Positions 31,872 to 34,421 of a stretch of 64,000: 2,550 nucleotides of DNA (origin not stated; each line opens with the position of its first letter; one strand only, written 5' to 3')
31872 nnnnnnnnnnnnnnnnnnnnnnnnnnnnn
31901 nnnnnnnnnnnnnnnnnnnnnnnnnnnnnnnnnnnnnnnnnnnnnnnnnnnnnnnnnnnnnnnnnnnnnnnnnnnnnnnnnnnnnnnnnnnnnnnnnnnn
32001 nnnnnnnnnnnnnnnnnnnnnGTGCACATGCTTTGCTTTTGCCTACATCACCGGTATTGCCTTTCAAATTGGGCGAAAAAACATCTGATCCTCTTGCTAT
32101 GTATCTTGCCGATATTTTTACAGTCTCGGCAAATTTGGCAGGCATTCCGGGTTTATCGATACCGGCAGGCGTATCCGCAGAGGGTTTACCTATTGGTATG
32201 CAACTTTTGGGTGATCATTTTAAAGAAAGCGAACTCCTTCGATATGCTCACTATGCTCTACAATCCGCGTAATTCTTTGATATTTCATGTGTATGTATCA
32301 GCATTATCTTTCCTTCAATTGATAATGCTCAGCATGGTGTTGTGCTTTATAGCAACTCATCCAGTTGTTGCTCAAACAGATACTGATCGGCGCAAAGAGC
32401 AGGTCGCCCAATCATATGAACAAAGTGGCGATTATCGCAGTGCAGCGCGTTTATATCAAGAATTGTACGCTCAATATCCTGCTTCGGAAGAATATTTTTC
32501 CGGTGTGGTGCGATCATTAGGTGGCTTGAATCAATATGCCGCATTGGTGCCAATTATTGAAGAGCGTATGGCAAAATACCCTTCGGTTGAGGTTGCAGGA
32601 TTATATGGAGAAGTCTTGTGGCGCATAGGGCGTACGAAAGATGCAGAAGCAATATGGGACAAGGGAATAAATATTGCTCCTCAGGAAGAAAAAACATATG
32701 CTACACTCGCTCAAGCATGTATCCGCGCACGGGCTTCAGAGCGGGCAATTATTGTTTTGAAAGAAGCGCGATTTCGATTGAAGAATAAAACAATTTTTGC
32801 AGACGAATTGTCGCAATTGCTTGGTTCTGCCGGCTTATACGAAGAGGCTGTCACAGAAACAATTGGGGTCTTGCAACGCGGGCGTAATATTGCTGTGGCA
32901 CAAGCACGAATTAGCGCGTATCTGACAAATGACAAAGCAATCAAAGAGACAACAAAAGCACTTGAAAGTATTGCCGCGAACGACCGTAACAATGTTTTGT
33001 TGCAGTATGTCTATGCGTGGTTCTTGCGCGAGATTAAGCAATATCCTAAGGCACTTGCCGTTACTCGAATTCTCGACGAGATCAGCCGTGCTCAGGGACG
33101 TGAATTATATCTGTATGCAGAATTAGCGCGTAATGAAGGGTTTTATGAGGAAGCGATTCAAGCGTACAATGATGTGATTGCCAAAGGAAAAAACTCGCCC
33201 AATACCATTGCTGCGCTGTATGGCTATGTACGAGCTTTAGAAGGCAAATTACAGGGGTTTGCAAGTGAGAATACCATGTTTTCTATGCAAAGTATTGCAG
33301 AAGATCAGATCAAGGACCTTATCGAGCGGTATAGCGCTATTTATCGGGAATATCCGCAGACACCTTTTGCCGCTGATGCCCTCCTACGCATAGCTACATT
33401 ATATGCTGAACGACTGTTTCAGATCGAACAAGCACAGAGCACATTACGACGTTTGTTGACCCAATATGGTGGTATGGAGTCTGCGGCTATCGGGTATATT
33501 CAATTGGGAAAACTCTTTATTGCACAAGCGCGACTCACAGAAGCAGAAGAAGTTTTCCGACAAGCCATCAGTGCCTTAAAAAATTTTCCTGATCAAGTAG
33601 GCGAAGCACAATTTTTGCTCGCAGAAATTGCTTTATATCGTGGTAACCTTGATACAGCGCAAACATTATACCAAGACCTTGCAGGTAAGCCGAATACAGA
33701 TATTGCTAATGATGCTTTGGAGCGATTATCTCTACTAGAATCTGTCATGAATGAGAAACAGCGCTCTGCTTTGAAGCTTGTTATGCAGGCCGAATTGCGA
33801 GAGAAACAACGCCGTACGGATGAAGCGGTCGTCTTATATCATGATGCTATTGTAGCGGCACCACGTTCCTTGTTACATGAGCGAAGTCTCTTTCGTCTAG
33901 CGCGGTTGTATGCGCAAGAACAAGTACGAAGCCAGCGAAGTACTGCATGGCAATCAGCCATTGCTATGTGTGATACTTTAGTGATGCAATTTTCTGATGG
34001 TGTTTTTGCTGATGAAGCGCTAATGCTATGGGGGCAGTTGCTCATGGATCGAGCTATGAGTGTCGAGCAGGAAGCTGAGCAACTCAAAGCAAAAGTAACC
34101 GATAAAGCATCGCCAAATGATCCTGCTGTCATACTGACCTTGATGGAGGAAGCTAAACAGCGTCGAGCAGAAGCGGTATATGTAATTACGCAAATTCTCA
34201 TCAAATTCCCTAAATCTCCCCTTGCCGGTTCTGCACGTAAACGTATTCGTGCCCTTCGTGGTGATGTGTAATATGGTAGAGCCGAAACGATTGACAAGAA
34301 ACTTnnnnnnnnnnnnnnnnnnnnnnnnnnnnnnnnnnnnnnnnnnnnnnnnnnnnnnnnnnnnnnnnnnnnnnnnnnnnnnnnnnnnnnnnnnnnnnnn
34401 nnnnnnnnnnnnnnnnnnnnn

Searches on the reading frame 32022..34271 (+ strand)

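Call 49: search_protein_families(library=pfam, proteins=[window:32022-34271:+], max_evalue=0.0001)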
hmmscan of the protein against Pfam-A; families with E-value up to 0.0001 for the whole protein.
window:32022-34271:+ (749 aa): 8 families
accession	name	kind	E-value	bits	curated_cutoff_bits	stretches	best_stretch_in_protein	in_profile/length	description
PF13428.12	TPR_14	-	7.3e-17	60.6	23.5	0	127-158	6-37/44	Tetratricopeptide repeat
PF13174.12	TPR_6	-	5.5e-14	52.2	26.3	0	452-482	1-30/33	Tetratricopeptide repeat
PF14559.12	TPR_19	-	9.1e-11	42.4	25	0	500-556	2-54/68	Tetratricopeptide repeat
PF13424.12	TPR_12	-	1.9e-10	41.2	30.1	0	489-552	3-70/77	Tetratricopeptide repeat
PF07719.23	TPR_2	-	4.3e-10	39.4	27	0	129-154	8-33/34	Tetratricopeptide repeat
PF13432.12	TPR_16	-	5.3e-08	33.6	32.7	0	495-554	3-58/65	Tetratricopeptide repeat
PF13176.12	TPR_7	-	4.5e-06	26.8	27.9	0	129-151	6-28/36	Tetratricopeptide repeat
PF17874.7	TPR_MalT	-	1.5e-05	24.9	45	1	462-552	91-186/336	MalT-like TPR region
